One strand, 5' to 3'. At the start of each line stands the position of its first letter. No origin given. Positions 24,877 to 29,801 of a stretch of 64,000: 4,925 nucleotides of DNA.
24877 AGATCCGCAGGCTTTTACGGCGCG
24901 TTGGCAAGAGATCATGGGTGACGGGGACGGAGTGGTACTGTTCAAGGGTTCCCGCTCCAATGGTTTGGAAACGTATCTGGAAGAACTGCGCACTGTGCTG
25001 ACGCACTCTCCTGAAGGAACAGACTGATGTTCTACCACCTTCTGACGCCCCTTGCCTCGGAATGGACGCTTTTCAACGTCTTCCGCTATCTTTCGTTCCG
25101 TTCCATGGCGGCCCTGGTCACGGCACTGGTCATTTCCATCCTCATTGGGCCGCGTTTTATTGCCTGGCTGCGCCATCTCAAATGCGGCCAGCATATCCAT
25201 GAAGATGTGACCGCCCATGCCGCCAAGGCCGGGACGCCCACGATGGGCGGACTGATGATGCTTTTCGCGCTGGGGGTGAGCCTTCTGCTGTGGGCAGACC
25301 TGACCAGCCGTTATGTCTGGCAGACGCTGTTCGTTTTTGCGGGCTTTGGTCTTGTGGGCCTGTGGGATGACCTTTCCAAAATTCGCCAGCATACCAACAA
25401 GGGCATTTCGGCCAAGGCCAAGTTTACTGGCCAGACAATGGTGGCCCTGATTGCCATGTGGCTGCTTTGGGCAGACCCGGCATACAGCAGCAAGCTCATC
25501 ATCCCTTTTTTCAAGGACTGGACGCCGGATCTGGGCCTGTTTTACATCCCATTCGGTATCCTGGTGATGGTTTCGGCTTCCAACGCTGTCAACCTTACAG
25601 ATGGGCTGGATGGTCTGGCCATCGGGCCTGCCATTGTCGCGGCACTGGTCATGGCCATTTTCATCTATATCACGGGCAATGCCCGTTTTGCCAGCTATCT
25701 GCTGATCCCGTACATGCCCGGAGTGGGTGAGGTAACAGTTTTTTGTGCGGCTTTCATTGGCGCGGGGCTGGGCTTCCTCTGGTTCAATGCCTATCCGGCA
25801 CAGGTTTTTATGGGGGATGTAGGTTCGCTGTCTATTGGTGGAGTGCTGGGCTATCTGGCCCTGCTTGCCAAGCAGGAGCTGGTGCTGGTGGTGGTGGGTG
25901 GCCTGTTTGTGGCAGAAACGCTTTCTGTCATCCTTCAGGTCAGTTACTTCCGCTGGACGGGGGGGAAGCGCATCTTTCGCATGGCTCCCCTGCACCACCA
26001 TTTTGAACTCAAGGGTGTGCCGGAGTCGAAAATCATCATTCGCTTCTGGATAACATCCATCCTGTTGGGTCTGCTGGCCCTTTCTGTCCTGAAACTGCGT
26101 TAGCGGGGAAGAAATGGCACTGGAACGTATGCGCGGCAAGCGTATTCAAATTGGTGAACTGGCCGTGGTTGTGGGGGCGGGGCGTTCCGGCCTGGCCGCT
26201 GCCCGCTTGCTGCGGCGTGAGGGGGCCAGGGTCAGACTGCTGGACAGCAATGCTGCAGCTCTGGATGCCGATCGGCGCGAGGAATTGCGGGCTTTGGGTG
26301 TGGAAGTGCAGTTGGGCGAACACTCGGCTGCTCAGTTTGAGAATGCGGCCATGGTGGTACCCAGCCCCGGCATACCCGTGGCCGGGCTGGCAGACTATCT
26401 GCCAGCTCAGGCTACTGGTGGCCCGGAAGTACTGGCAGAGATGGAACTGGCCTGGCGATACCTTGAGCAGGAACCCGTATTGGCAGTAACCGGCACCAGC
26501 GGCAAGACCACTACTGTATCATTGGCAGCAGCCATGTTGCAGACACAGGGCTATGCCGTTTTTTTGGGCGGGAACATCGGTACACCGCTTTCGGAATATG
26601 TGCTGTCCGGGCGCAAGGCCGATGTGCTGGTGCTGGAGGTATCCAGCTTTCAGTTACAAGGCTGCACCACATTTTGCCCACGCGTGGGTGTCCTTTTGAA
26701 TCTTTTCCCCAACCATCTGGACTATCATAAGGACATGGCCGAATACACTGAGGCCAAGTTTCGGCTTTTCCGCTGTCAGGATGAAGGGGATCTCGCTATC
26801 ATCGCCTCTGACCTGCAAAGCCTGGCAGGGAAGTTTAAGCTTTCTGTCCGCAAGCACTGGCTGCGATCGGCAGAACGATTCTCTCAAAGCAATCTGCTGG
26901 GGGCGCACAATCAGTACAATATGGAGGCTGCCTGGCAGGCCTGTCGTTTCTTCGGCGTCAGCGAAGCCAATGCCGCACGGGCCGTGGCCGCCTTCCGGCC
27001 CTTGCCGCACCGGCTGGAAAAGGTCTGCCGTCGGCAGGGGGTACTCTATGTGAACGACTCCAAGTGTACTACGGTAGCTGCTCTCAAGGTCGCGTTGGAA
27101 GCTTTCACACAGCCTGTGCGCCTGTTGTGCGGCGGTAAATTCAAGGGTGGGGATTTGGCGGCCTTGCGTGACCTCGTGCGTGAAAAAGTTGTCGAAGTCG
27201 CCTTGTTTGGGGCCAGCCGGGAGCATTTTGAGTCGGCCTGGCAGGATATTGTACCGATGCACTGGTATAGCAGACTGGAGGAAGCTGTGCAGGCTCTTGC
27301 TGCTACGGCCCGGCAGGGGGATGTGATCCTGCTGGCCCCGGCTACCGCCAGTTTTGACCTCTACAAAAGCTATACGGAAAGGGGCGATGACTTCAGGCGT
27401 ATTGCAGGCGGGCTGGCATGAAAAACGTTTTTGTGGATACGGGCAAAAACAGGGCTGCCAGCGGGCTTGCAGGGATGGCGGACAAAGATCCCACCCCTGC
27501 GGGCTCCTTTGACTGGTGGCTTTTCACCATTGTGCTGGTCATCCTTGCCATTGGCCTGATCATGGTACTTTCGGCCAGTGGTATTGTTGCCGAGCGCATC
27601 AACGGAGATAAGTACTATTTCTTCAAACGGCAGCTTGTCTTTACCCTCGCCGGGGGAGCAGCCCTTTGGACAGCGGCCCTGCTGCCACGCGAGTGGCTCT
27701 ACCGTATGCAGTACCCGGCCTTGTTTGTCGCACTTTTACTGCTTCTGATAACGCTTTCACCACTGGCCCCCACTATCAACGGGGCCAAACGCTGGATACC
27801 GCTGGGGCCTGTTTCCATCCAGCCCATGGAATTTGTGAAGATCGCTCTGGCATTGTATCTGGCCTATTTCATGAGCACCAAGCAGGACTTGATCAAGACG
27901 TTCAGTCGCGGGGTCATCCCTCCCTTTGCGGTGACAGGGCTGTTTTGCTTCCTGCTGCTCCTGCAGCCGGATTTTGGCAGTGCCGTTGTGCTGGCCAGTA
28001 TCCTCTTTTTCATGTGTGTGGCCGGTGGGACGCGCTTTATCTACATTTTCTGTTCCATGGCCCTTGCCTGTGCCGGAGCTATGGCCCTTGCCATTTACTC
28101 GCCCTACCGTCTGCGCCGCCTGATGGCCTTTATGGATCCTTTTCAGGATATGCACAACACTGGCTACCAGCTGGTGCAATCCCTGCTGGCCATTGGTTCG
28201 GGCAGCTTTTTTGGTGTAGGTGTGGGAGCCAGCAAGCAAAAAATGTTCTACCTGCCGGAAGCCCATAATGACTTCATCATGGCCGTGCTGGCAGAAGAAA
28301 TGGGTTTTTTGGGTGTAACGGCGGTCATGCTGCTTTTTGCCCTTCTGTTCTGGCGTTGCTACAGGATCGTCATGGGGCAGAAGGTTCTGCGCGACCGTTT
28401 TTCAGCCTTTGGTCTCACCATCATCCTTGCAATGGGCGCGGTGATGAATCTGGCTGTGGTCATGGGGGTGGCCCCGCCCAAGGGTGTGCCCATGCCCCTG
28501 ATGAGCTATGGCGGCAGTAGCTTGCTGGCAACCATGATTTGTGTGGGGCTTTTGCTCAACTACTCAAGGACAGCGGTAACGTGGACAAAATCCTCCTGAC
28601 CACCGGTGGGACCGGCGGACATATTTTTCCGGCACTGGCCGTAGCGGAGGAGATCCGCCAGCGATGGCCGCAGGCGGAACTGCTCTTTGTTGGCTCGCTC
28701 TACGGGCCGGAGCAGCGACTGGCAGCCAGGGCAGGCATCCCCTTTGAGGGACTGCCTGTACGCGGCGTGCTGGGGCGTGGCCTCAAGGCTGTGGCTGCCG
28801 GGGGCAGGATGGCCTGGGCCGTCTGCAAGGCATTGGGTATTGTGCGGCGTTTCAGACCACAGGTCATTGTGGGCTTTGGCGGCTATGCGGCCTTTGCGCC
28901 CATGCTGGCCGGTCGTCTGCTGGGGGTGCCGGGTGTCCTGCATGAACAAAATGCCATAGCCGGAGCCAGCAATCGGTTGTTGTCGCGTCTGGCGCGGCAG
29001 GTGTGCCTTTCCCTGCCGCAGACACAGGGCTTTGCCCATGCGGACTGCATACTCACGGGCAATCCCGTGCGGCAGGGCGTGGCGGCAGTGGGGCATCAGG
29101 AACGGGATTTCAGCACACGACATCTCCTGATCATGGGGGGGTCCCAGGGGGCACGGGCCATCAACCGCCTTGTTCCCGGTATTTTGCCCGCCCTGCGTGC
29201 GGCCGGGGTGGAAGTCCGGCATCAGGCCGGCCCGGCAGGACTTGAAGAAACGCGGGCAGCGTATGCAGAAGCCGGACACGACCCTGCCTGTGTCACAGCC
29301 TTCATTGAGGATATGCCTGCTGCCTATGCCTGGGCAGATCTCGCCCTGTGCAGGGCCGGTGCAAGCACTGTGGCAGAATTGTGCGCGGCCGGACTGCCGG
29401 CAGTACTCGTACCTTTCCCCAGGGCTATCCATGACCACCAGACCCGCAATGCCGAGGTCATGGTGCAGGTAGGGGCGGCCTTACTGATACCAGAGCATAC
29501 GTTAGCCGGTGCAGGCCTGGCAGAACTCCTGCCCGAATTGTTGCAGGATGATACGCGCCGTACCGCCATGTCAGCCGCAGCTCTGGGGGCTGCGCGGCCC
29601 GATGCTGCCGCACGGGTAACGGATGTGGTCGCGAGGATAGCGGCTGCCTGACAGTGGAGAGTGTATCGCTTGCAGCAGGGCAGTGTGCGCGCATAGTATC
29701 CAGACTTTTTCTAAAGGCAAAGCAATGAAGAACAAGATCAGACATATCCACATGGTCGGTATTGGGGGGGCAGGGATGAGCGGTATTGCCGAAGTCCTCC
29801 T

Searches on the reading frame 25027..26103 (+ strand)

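Call 50: search_protein_families(library=pfam, proteins=[window:25027-26103:+])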
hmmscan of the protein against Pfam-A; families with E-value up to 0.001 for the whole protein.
window:25027-26103:+ (358 aa): 2 families
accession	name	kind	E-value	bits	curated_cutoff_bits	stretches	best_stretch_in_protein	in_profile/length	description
PF00953.26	Glycos_transf_4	-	2.7e-33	115.6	27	1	100-280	4-158/160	Glycosyl transferase family 4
PF10555.14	MraY_sig1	-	7.4e-05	22.5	20.1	1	67-79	1-13/13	Phospho-N-acetylmuramoyl-pentapeptide-transferase signature 1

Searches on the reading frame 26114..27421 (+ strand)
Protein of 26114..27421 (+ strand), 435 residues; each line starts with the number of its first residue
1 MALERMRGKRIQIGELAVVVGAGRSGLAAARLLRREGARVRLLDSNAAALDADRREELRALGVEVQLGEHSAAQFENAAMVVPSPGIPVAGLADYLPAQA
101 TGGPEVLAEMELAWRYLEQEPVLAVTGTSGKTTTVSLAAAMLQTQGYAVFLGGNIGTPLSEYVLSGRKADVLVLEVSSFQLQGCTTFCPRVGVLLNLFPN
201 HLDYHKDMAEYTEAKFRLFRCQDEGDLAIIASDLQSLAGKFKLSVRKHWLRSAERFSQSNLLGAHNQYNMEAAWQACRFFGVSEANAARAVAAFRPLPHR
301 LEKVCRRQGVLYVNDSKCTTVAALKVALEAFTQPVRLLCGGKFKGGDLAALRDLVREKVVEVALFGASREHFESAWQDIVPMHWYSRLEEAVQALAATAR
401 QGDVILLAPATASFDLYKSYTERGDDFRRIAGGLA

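Call 50: search_protein_families(library=pfam, proteins=[window:26114-27421:+])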
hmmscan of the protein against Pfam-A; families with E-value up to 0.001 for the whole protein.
window:26114-27421:+ (435 aa): 8 families
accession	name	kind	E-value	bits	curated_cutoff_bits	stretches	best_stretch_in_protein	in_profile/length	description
PF08245.18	Mur_ligase_M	-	4.6e-25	89.2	24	1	125-236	1-130/200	Mur ligase middle domain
PF21799.2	MurD-like_N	-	9.6e-10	39.1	27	1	17-90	3-72/88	Mur ligase MurD-like, N-terminal domain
PF02875.26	Mur_ligase_C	-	3.6e-09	38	28.4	1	299-410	1-126/127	Mur ligase, glutamate ligase domain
PF13450.12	NAD_binding_8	-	4.1e-06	27.4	21.9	1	19-47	1-29/68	NAD(P)-binding Rossmann-like domain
PF01494.25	FAD_binding_3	-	0.00015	21.6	22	1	18-54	5-41/349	FAD binding domain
PF03853.21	YjeF_N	-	0.00035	21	24.9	0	18-77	30-94/169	YjeF-related protein N-terminus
PF01262.27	AlaDh_PNT_C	-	0.00053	19.9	23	1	17-75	31-86/214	Alanine dehydrogenase/PNT, C-terminal domain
PF01266.30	DAO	-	0.00079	19.5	27.9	0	18-49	3-35/353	FAD dependent oxidoreductase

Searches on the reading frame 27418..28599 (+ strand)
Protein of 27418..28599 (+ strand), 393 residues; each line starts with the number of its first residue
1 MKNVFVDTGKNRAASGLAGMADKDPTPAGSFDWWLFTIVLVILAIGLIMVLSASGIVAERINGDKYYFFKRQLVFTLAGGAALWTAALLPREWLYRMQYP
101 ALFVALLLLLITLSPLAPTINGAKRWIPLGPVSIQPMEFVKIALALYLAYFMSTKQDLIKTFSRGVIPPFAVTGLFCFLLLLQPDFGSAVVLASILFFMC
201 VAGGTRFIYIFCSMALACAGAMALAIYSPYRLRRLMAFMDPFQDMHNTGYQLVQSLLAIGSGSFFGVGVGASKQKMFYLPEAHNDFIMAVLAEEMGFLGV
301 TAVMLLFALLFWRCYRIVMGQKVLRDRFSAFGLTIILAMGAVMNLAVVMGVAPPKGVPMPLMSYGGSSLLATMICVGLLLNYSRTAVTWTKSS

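Call 50: search_protein_families(library=pfam, proteins=[window:27418-28599:+])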
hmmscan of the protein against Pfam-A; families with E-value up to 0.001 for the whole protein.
window:27418-28599:+ (393 aa): 1 family
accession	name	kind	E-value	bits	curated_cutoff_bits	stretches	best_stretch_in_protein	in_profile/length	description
PF01098.24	FTSW_RODA_SPOVE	-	3e-101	339.4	26.4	1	35-385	4-353/356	Cell cycle protein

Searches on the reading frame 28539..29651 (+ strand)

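Call 50: search_protein_families(library=pfam, proteins=[window:28539-29651:+])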
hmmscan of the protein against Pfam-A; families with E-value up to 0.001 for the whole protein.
window:28539-29651:+ (370 aa): 4 families
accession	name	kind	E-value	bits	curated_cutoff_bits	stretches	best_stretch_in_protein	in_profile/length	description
PF04101.22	Glyco_tran_28_C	-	4e-40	138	22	1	196-359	2-165/166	Glycosyltransferase family 28 C-terminal domain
PF03033.26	Glyco_transf_28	-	1e-29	103.8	26.2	1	18-155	1-137/139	Glycosyltransferase family 28 N-terminal domain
PF13579.12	Glyco_trans_4_4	-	3.6e-08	34.3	29.7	1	35-173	10-133/158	Glycosyl transferase 4-like domain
PF00201.24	UDPGT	-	0.00095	18.5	19.5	0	272-349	347-421/499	UDP-glucoronosyl and UDP-glucosyl transferase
